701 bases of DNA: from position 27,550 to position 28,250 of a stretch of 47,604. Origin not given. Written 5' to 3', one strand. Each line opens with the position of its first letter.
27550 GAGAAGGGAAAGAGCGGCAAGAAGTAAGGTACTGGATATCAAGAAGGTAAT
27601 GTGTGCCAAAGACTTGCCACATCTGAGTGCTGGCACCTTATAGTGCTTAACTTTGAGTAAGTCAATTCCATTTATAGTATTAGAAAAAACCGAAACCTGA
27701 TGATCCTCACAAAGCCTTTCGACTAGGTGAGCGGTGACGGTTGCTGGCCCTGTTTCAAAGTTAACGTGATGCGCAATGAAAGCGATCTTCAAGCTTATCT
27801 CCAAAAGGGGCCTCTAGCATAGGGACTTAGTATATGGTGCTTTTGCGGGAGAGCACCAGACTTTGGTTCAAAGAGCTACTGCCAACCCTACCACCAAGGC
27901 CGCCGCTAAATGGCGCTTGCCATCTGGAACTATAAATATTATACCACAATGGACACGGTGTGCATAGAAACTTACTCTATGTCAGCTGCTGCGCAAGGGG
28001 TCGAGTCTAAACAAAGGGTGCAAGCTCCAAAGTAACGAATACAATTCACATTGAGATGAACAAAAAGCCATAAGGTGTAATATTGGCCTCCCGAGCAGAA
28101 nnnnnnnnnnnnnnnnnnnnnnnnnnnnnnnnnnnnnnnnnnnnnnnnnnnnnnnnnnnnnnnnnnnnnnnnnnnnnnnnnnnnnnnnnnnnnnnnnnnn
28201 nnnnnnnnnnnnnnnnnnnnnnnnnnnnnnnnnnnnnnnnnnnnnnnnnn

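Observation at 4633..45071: About 40 kb of accessory DNA splits what looks like a seven-gene tRNA array; candidate attL/attR pair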

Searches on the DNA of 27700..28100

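Call 73: search_rna_families(source=window, start=27700, end=28100, threshold=evalue, max_evalue=1)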
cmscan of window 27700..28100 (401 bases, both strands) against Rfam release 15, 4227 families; matches with E-value up to 1: 0.
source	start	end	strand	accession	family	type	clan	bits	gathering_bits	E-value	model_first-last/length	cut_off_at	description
